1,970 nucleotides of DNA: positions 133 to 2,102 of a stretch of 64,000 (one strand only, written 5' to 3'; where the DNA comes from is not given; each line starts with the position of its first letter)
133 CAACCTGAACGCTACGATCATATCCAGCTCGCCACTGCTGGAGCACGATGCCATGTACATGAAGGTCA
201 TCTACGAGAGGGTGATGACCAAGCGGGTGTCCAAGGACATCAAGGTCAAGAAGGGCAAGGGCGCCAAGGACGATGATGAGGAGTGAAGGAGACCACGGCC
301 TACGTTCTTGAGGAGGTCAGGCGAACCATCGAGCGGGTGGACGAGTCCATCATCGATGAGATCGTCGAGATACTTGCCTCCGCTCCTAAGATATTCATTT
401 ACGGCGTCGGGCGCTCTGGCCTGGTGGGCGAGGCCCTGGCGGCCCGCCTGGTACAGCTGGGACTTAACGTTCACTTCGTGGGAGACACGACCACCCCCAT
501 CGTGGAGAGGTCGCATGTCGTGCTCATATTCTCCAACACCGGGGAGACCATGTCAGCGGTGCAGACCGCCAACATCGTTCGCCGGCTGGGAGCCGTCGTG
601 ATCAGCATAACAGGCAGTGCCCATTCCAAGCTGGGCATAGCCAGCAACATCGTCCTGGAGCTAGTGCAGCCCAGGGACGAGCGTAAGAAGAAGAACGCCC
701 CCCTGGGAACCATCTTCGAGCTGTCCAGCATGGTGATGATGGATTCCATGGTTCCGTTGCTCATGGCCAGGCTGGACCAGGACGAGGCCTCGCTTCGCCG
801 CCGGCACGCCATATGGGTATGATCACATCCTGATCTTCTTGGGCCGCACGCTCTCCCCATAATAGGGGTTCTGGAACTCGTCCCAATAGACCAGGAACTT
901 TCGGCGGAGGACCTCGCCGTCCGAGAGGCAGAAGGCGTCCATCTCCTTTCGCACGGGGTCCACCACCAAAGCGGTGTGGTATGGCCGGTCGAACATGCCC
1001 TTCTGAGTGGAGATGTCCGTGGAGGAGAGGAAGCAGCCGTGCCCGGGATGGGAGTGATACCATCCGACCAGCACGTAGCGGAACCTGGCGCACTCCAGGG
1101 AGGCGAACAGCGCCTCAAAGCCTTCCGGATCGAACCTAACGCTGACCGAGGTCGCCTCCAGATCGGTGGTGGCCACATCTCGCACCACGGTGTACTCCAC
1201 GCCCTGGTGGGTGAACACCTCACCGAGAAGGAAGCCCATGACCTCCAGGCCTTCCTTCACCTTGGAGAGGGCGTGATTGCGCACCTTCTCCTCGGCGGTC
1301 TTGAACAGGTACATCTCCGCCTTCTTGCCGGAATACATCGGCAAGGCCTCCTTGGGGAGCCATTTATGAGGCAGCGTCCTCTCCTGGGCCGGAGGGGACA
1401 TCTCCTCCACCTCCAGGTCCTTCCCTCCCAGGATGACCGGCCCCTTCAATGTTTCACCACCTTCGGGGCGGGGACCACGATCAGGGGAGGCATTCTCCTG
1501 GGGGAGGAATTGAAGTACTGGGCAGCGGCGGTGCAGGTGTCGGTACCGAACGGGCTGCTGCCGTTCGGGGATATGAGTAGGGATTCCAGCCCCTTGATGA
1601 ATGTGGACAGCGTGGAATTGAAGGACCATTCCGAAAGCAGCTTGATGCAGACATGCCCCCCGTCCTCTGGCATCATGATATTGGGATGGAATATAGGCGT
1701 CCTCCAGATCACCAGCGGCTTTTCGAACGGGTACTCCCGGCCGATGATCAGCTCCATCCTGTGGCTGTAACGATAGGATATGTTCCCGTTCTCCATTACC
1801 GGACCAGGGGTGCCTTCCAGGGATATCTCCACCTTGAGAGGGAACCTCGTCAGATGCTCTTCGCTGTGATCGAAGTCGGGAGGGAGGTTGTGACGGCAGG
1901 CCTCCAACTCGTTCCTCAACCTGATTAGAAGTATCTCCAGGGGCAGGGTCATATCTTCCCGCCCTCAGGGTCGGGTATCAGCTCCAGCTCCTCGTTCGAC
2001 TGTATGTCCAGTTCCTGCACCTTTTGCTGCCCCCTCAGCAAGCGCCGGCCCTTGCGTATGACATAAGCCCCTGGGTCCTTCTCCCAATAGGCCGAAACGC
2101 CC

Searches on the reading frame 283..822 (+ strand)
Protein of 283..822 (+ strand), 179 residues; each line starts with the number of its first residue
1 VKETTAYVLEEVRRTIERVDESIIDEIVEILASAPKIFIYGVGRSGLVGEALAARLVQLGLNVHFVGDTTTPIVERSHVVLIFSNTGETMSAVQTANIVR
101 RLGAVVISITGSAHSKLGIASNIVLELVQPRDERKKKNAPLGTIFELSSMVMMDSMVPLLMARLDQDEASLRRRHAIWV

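Call 4: search_protein_families(library=pfam, proteins=[window:283-822:+], max_evalue=0.01)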
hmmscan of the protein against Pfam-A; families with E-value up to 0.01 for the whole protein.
window:283-822:+ (179 aa): 2 families
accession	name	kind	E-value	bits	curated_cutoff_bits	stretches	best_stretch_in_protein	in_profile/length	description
PF01380.27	SIS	-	5.2e-16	59.1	25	1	30-133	1-110/131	SIS domain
PF13580.11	SIS_2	-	3.1e-06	27.7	27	1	75-111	102-138/138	SIS domain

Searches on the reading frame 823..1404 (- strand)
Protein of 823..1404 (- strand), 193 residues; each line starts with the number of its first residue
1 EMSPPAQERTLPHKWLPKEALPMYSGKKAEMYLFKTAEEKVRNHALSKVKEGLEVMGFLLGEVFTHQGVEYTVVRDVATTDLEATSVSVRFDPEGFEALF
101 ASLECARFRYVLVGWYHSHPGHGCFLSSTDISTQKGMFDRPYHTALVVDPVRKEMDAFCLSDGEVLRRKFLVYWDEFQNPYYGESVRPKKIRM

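Call 58: search_solved_structures(query=window:823-1404:-, max_evalue=0.01)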
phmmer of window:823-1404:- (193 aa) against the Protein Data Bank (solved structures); distinct sequences matched with E-value up to 0.01: 41.
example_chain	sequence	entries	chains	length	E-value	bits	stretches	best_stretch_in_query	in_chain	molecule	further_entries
6fvt_V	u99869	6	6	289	2.8e-16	62.8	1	30-154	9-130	Ubiquitin carboxyl-terminal hydrolase RPN11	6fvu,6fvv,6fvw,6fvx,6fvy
3jck_G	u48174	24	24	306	3.2e-16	62.6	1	29-154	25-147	Ubiquitin carboxyl-terminal hydrolase RPN11 | 26S PROTEASOME REGULATORY SUBUNIT RPN11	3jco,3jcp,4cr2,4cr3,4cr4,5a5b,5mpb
5u4p_B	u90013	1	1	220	1e-15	61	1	29-154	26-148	26S proteasome regulatory subunit RPN11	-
4ocl_B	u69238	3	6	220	1e-15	61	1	29-154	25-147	26S proteasome regulatory subunit RPN11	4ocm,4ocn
5w83_B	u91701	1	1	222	1e-15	61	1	29-154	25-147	Ubiquitin carboxyl-terminal hydrolase RPN11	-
4owp_B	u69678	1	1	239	1.2e-15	60.8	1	29-154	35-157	26S proteasome regulatory subunit RPN11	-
4o8x_B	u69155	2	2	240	1.2e-15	60.7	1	29-154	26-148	26S proteasome regulatory subunit RPN11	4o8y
22mm_c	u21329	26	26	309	5.9e-14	55.3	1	30-155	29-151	26S proteasome non-ATPase regulatory subunit 14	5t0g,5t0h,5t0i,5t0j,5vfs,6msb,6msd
12bm_c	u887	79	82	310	5.9e-14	55.2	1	30-155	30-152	26S proteasome non-ATPase regulatory subunit 14 | Proteasome (Prosome, macropain) 26S subunit, non-ATPase, 14 | RPN11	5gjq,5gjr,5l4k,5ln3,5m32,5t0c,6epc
5vfp_c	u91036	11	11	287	6.3e-14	55.2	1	31-155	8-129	26S proteasome non-ATPase regulatory subunit 14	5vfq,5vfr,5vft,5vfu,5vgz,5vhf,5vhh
8amz_V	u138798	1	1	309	7.4e-14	54.9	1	30-154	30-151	26S proteasome regulatory subunit RPN11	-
8usb_c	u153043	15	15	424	7.7e-14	54.9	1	30-155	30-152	26S proteasome non-ATPase regulatory subunit 14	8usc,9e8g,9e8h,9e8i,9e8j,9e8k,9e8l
4f7o_A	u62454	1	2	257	1.1e-13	54.4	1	51-153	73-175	COP9 signalosome complex subunit 5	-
5jog_A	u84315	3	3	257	1.1e-13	54.4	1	51-153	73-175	COP9 signalosome complex subunit 5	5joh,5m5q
9qo4_E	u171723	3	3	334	1.3e-13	54.1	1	51-153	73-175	COP9 signalosome complex subunit 5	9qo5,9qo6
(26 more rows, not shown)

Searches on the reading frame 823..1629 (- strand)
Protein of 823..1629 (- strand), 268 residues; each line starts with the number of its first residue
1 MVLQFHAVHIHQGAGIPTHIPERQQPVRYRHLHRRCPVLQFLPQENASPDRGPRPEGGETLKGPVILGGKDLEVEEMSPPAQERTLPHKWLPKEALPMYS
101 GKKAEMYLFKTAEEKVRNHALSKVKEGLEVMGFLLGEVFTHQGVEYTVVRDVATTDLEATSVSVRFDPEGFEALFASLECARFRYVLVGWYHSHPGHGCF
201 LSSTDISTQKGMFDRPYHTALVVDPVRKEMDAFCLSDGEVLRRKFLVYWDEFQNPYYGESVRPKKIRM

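Call 4: search_protein_families(library=pfam, proteins=[window:823-1629:-], max_evalue=0.01)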
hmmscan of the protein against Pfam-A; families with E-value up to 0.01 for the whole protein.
window:823-1629:- (268 aa): 2 families
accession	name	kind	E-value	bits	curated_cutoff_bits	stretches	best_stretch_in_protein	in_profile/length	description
PF01398.27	JAB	-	1.2e-13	51.3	22.5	1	114-210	14-109/117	JAB1/Mov34/MPN/PAD-1 ubiquitin protease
PF14464.11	Prok-JAB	-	4e-07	30.3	25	1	125-224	15-103/114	Prokaryotic homologs of the JAB domain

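Call 6: search_protein_families(library=ncbifam, proteins=[window:823-1629:-], max_evalue=0.01)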
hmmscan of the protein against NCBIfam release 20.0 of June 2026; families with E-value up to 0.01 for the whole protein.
window:823-1629:- (268 aa): 1 family
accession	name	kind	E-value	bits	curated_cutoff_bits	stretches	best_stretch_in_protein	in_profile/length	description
NF041370.1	desamp_Halo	equivalog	1.8e-07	31.1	130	1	108-234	3-120/133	desampylase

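Call 7: search_protein_families(library=padloc, proteins=[window:823-1629:-], max_evalue=0.01)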
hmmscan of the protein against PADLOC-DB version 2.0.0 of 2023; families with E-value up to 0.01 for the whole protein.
window:823-1629:- (268 aa): 3 families
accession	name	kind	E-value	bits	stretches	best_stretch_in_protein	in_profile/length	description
PDLC00896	JAB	-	0.0026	15.5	1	123-213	29-119/159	JAB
PDLC00890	JAB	-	0.0026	15.3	1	109-209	15-112/157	JAB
PDLC00905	JAB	-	0.0072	14.5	1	162-214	58-110/154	JAB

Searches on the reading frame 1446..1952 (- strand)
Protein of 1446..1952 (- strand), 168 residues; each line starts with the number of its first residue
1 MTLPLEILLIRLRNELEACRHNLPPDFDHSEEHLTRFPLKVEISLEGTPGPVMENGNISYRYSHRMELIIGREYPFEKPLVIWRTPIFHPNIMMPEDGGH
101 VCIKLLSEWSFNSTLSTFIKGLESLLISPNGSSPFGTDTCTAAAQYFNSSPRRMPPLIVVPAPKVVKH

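Call 4: search_protein_families(library=pfam, proteins=[window:1446-1952:-], max_evalue=0.01)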
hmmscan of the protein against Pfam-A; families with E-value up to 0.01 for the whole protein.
window:1446-1952:- (168 aa): 1 family
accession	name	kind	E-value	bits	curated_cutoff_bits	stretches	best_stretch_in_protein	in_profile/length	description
PF00179.31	UQ_con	-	1.6e-14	54.1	27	1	11-141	1-123/140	Ubiquitin-conjugating enzyme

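Call 6: search_protein_families(library=ncbifam, proteins=[window:1446-1952:-], max_evalue=0.01)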
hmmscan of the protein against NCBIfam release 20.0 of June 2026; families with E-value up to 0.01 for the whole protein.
window:1446-1952:- (168 aa): 0 families

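Call 7: search_protein_families(library=padloc, proteins=[window:1446-1952:-], max_evalue=0.01)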
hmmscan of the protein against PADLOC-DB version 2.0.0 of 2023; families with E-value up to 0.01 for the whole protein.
window:1446-1952:- (168 aa): 0 families

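Call 57: search_solved_structures(query=window:1446-1952:-, max_evalue=0.01, show_alignments=1)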
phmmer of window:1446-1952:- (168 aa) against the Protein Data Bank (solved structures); distinct sequences matched with E-value up to 0.01: 241 (the best 60 are shown).
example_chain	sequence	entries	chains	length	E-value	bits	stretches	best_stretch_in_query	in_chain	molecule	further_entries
2e2c_A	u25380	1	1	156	1.3e-09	41.5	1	63-139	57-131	UBIQUITIN CONJUGATING ENZYME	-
8iya_B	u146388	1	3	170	2.7e-09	40.4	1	45-146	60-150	Ubiquitin-conjugating enzyme E2 E1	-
4nri_B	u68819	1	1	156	1.1e-08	38.4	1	64-140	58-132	Ubiquitin-conjugating enzyme E2 N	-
5ojj_A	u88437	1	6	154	2.3e-08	37.3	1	54-140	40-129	Ubiquitin-conjugating enzyme E2 T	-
8juc_A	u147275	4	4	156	2.4e-08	37.3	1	54-140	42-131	Ubiquitin-conjugating enzyme E2 T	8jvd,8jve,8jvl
1yh2_A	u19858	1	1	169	3e-08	37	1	54-140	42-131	HSPC150 protein similar to ubiquitin-conjugating enzyme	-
4gpr_A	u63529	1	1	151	3.5e-08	36.7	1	72-140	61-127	Ubiquitin-conjugating enzyme family protein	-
8tar_Q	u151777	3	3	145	3.9e-08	36.6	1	60-139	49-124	Ubiquitin-conjugating enzyme E2 C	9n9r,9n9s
5ngz_A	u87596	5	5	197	4.3e-08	36.5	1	54-140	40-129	Ubiquitin-conjugating enzyme E2 T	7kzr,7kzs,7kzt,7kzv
6zm3_AAA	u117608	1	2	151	4.3e-08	36.5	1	8-140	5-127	Putative ubiquitin-conjugating enzyme e2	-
4yii_U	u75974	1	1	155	4.6e-08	36.4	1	61-139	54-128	Ubiquitin-conjugating enzyme E2 C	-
4ccg_A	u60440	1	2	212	5e-08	36.3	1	55-140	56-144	UBIQUITIN-CONJUGATING ENZYME E2 T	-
5a31_Q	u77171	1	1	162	5.2e-08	36.2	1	61-139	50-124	FUSION PROTEIN - UBIQUITIN-CONJUGATING ENZYME E2 C, UBIQUITIN-CONJUGATING ENZYME E2 S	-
4x57_A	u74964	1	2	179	5.4e-08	36.2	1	72-136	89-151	Ubiquitin-conjugating enzyme E2 8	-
3e95_A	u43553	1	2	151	5.8e-08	36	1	63-139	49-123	Ubiquitin carrier protein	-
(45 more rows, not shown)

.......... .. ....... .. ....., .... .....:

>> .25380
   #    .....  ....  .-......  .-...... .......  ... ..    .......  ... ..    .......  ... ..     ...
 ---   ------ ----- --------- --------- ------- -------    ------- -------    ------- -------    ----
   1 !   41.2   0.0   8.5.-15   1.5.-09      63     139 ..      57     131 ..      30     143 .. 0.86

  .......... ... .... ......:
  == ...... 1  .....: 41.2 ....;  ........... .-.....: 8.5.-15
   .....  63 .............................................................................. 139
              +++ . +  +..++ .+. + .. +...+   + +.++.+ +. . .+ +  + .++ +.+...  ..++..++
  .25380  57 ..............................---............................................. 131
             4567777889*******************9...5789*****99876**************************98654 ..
